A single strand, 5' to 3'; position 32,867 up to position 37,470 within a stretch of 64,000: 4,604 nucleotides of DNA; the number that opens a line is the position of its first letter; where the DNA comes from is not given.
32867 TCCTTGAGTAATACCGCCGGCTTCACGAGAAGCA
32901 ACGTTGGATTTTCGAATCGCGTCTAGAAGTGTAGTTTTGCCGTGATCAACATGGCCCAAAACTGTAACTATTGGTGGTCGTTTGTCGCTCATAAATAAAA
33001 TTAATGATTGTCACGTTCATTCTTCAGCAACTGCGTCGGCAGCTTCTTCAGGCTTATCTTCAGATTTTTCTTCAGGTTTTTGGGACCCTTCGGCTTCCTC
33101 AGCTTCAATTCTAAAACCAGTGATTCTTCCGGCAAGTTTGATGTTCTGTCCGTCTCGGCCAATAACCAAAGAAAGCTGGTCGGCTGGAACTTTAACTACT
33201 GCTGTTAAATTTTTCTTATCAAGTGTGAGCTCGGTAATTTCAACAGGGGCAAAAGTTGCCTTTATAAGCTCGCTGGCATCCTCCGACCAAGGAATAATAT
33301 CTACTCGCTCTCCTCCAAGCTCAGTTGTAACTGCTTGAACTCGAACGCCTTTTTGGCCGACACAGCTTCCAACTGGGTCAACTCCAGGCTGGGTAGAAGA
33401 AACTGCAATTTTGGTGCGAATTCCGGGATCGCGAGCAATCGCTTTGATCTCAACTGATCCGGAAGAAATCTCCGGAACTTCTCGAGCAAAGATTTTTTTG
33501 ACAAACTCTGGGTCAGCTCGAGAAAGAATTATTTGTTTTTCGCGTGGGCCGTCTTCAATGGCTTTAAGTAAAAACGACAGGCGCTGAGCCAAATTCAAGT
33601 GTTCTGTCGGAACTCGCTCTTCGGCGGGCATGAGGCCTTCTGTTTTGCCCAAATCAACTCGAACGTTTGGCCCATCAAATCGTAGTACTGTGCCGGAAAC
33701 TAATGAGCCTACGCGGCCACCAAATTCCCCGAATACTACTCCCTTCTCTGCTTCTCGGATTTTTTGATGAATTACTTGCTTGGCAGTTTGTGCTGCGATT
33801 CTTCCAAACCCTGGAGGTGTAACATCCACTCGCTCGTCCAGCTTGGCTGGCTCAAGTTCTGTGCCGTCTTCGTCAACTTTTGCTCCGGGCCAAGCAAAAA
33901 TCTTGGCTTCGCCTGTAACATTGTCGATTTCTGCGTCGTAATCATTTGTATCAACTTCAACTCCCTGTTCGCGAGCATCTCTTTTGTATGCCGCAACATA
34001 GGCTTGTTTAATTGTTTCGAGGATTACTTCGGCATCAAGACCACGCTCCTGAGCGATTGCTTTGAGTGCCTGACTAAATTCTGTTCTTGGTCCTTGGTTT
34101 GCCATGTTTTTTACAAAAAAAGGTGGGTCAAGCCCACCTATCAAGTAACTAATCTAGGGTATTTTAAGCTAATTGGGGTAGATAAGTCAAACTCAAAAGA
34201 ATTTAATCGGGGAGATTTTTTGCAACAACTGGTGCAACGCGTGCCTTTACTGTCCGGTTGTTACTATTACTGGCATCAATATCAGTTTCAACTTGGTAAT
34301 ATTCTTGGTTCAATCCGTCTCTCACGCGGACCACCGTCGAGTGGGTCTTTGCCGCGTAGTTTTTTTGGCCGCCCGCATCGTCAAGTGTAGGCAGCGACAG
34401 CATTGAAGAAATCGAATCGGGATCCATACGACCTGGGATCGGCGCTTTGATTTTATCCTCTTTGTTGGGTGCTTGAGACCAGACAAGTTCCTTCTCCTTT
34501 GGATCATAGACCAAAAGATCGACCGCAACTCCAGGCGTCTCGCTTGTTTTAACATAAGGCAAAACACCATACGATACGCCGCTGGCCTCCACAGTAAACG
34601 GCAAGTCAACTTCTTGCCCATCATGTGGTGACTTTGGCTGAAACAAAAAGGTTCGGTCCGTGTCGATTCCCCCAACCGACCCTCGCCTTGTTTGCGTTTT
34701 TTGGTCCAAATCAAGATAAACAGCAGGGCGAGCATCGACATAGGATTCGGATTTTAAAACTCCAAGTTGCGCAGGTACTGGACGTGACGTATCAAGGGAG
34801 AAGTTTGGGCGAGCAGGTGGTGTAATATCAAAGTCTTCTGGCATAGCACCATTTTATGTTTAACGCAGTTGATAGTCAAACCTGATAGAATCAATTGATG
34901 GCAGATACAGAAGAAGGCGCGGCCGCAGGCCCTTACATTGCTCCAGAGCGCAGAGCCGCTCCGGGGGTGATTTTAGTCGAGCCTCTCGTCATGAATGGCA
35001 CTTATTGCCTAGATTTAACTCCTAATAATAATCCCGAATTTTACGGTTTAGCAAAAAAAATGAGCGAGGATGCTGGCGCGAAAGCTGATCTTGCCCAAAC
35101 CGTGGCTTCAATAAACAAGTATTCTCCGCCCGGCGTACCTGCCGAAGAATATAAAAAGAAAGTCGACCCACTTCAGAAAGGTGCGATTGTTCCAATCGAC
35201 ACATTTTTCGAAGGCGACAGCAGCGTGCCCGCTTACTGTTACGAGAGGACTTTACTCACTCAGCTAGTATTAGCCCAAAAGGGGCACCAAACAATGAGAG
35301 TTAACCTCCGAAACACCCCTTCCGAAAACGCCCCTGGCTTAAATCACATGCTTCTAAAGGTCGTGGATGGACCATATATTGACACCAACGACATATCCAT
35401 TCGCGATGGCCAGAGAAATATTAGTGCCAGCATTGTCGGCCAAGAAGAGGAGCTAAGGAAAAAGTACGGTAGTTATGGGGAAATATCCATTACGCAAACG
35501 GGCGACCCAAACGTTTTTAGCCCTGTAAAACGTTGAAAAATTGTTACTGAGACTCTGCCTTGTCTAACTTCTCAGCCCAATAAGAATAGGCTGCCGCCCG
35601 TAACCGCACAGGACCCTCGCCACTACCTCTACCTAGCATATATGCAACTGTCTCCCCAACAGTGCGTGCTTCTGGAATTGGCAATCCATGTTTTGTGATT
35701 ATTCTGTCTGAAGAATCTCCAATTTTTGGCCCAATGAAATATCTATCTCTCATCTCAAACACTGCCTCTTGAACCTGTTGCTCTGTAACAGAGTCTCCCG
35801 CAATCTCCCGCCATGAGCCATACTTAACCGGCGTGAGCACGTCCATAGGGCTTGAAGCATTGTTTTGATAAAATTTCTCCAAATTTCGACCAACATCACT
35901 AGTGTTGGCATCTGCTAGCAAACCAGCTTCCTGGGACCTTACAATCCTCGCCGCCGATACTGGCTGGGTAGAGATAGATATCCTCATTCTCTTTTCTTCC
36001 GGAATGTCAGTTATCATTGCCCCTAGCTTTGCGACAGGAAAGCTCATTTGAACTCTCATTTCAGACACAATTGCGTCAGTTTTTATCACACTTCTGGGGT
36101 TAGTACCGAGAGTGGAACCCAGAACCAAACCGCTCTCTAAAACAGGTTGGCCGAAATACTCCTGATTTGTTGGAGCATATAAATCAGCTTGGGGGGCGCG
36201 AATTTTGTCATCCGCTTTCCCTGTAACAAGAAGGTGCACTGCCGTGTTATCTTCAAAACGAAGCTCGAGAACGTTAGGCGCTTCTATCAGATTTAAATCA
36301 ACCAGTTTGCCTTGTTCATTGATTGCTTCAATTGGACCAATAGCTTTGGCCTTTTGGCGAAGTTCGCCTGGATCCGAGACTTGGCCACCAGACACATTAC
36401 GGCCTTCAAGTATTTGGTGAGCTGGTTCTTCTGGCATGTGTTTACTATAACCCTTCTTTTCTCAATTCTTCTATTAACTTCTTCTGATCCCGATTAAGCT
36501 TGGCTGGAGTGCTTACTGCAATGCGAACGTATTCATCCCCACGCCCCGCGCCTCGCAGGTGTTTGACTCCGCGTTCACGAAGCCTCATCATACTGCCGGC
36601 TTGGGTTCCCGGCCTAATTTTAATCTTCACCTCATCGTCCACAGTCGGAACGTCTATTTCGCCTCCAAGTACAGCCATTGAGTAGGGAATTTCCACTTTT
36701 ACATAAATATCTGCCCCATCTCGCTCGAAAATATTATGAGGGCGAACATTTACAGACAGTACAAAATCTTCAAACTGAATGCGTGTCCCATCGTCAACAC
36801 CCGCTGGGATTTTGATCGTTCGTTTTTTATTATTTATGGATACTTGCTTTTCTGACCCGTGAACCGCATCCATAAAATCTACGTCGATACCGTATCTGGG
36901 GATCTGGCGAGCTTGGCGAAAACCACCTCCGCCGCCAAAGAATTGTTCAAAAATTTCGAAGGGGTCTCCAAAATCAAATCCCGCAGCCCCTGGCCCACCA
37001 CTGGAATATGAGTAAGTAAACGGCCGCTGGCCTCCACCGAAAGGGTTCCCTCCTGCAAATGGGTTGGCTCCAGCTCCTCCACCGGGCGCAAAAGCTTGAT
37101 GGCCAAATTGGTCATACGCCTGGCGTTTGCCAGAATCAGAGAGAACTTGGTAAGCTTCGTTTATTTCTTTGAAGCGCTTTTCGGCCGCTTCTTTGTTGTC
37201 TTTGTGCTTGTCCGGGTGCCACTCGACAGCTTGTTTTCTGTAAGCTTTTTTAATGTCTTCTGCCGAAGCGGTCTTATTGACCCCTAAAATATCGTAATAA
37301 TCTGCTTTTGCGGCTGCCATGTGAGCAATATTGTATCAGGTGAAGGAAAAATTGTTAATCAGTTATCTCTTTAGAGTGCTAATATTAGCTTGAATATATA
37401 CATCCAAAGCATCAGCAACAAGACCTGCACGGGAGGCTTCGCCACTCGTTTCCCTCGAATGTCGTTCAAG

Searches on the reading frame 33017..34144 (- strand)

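Call 23: search_protein_families(library=pfam, proteins=[window:33017-34144:-], max_evalue=0.001)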
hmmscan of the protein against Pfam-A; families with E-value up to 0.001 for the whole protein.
window:33017-34144:- (375 aa): 4 families
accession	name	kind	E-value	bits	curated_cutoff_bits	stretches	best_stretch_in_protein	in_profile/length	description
PF13184.12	KH_5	-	2.7e-25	88.7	27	1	240-305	1-66/69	NusA-like KH domain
PF08529.16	NusA_N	-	3.3e-19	69.7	23.8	1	22-134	1-118/119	NusA N-terminal domain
PF00013.35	KH_1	-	6.3e-05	23.1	21.5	0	315-350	2-37/66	KH domain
PF23095.1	KH_NusA_C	-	0.00011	22.6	34.2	1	315-356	1-42/59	Transcription termination/antitermination protein NusA, KH domain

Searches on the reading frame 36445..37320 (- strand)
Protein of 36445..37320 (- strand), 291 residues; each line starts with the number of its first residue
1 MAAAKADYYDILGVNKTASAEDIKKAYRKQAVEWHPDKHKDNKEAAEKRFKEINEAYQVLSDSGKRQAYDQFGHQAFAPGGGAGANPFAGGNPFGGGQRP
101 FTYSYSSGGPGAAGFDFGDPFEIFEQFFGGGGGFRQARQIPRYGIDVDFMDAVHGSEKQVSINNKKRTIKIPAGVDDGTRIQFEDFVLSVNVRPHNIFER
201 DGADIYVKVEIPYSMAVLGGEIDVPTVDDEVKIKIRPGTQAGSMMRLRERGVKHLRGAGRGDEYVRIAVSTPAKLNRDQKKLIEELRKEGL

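Call 23: search_protein_families(library=pfam, proteins=[window:36445-37320:-], max_evalue=0.001)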
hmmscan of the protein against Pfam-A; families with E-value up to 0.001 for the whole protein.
window:36445-37320:- (291 aa): 2 families
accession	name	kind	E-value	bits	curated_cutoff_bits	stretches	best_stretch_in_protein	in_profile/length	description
PF01556.23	DnaJ_C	-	1.2e-34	120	26.6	1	143-272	3-152/152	DnaJ C terminal domain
PF00226.36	DnaJ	-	1e-27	96.5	27.8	1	7-70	1-63/63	DnaJ domain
